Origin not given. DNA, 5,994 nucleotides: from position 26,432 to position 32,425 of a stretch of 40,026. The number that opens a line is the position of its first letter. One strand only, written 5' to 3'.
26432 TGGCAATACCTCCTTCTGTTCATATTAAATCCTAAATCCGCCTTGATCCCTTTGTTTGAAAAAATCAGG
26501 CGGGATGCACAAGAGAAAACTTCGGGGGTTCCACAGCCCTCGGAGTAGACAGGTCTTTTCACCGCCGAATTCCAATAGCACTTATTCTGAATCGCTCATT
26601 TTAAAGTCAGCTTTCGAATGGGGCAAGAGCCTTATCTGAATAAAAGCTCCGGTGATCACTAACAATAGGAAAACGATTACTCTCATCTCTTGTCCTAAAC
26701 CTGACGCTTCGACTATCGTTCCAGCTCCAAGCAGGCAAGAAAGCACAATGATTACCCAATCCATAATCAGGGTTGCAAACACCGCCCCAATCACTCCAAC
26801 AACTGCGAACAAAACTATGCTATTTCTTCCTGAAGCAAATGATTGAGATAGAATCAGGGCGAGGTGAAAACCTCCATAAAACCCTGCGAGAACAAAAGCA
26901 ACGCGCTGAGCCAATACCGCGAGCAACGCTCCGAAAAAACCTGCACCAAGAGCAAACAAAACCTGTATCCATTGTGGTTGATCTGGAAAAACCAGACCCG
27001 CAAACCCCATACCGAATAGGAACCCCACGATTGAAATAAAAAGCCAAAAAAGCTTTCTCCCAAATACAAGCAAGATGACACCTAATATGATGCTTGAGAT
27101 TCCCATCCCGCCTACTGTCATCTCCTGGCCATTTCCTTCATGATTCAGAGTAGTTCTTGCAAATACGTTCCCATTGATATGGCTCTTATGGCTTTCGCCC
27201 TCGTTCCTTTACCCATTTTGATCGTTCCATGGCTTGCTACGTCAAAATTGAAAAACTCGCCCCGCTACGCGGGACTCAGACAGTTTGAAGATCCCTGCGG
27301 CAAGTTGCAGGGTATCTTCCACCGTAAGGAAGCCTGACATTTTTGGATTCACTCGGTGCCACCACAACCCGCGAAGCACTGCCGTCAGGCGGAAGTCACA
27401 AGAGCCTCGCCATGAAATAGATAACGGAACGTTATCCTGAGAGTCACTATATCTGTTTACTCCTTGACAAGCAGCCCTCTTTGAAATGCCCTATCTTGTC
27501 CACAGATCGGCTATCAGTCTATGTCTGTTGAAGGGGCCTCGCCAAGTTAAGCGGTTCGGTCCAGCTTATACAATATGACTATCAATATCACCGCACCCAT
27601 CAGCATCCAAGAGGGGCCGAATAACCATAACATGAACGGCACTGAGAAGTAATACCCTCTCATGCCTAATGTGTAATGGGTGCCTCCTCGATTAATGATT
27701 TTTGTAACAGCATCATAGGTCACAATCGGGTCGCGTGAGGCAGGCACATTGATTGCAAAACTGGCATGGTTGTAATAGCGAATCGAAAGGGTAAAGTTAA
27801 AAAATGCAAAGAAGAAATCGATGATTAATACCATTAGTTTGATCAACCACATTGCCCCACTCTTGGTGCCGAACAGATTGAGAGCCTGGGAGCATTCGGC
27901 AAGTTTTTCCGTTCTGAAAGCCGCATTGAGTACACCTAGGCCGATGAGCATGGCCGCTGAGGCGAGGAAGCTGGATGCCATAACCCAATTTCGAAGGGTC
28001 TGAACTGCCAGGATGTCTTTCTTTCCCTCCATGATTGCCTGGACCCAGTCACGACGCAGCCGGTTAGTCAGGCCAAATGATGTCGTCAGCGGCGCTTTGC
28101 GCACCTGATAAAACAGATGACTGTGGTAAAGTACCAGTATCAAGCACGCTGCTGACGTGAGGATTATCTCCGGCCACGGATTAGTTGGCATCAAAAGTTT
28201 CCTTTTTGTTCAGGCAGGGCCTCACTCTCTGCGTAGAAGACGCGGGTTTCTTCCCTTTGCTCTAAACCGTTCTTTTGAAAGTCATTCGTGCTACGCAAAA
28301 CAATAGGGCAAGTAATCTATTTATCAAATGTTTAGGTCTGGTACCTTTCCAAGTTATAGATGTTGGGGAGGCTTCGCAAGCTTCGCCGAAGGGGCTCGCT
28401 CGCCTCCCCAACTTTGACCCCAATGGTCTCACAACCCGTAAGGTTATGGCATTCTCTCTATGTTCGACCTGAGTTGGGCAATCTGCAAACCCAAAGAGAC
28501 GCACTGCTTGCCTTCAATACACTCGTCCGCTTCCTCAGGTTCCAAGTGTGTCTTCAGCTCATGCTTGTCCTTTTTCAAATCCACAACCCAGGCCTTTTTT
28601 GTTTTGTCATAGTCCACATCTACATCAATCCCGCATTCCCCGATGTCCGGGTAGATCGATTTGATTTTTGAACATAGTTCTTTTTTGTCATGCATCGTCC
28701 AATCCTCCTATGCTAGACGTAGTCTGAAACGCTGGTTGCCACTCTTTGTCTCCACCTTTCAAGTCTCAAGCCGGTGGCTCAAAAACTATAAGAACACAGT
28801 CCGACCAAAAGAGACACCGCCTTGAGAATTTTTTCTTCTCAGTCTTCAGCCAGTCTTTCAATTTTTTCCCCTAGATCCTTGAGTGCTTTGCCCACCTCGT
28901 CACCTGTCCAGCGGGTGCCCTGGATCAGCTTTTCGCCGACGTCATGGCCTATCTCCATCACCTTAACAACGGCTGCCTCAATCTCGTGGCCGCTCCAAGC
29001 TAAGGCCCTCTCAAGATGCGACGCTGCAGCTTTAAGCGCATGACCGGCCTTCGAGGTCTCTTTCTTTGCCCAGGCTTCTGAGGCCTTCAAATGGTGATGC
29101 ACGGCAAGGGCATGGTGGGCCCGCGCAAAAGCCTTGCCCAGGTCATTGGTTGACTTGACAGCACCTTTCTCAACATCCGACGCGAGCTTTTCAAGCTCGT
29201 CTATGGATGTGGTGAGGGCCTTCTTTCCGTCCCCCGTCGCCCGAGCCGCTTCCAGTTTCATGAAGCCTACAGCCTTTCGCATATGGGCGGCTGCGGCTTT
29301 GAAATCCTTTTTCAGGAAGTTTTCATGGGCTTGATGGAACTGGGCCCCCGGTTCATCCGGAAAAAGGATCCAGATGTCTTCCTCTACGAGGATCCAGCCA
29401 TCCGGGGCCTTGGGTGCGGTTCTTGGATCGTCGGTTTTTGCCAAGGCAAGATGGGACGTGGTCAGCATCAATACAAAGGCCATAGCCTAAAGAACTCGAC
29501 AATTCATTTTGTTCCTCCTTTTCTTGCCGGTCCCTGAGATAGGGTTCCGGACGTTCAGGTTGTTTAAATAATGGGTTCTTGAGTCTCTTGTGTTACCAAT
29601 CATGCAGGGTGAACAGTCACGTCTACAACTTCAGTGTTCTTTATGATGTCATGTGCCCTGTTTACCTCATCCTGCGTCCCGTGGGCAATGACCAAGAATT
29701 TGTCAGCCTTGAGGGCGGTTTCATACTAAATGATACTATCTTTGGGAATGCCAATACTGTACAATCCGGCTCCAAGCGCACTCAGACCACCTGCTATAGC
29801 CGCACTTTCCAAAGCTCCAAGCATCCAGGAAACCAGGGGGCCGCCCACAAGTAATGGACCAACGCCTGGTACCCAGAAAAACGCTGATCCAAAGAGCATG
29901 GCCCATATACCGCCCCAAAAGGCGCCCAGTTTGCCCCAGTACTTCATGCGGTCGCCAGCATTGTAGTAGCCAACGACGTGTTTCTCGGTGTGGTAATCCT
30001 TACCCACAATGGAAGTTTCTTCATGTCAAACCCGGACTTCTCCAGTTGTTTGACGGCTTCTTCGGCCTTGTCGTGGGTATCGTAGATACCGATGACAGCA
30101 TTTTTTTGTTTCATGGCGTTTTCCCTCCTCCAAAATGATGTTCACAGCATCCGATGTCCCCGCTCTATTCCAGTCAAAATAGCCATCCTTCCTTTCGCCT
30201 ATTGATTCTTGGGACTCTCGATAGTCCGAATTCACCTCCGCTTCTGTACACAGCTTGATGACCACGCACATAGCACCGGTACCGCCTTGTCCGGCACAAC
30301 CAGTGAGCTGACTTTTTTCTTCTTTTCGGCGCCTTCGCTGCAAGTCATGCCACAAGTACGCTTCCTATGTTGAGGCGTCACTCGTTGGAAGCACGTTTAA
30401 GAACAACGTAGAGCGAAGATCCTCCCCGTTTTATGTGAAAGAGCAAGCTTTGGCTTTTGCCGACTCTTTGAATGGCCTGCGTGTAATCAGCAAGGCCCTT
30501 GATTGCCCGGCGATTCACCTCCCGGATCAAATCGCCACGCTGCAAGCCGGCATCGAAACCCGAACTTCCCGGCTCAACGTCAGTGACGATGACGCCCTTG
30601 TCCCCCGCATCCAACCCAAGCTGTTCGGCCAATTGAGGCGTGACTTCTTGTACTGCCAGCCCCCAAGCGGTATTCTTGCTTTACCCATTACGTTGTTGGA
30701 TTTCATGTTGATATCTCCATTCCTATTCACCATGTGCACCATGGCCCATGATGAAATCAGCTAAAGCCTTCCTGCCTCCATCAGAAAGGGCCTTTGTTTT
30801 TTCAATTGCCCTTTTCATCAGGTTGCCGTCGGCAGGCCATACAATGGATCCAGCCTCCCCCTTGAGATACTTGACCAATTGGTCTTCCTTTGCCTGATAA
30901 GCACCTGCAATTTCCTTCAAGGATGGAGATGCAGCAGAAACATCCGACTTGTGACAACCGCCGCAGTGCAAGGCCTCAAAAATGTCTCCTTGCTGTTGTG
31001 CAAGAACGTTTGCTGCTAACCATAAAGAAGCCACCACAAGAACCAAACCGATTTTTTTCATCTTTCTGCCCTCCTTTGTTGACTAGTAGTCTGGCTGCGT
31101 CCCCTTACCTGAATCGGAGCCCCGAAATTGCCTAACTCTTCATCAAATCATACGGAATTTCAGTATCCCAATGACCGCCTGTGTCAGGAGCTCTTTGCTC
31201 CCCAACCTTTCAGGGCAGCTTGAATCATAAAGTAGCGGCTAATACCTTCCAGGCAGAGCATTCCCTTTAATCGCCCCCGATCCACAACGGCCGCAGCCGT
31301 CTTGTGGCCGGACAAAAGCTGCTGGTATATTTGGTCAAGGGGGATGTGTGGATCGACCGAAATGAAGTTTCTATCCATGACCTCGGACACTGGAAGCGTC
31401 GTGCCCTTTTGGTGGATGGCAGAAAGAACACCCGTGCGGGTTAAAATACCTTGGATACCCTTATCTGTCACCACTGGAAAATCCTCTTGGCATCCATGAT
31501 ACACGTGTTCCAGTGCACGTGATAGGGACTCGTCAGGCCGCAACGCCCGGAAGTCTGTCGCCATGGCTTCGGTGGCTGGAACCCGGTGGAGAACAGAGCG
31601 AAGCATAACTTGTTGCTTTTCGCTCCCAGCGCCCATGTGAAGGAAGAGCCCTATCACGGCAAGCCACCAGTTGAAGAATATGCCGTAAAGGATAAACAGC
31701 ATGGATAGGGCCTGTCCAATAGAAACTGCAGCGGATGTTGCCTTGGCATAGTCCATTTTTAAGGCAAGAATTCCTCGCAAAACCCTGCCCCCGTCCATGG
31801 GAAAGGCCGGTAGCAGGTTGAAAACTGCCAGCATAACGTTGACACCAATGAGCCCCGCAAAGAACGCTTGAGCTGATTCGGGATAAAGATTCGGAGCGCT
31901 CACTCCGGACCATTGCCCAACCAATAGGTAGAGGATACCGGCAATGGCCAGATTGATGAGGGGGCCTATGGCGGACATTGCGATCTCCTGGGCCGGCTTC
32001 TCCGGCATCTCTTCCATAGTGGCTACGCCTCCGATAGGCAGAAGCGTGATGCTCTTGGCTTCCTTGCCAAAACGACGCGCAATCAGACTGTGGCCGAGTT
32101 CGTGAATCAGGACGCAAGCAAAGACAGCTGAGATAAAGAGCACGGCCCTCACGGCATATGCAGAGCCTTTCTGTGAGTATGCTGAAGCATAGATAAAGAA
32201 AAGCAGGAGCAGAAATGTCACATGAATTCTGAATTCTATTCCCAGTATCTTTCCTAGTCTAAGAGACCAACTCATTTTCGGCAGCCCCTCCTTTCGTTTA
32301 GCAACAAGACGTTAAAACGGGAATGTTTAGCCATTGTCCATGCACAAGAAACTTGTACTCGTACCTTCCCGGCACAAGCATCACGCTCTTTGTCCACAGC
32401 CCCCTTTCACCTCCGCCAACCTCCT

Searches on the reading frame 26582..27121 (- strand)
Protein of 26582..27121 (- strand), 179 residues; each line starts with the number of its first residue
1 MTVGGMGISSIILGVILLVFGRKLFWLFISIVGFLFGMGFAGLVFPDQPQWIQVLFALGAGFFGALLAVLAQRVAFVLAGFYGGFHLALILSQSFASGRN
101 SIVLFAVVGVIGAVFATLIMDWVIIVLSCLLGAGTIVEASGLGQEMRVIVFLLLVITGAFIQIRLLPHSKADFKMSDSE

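Call 34: search_protein_families(library=pfam, proteins=[window:26582-27121:-], max_evalue=0.0001)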
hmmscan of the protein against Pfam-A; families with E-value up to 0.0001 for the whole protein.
window:26582-27121:- (179 aa): 1 family
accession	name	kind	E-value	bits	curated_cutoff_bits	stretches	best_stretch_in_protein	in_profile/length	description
PF13886.12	TM7S3_TM198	-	1e-09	38.8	29.2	1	9-137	3-145/199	TM7S3/TM198-like domain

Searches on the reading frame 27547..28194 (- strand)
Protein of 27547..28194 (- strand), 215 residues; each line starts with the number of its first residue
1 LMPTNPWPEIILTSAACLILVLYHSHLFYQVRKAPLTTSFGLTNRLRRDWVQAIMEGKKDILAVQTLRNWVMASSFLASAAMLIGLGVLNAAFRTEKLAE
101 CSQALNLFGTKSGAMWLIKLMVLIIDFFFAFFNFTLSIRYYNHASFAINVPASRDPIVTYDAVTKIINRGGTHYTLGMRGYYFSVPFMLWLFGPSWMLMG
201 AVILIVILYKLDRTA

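Call 34: search_protein_families(library=pfam, proteins=[window:27547-28194:-], max_evalue=0.0001)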
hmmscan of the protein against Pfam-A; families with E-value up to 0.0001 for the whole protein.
window:27547-28194:- (215 aa): 1 family
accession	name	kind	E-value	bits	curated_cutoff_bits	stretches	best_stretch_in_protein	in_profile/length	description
PF04654.17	DUF599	-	2.1e-67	227.1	27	1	13-214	3-208/211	Protein of unknown function, DUF599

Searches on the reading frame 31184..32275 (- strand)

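Call 34: search_protein_families(library=pfam, proteins=[window:31184-32275:-], max_evalue=0.0001)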
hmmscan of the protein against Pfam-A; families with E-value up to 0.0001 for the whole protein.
window:31184-32275:- (363 aa): 2 families
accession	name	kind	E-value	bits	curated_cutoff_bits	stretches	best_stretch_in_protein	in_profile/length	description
PF02163.28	Peptidase_M50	-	5.6e-24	85.1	27.2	2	47-122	2-103/221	Peptidase family M50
PF00571.33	CBS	-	8.4e-15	55.3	24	2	296-349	1-55/57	CBS domain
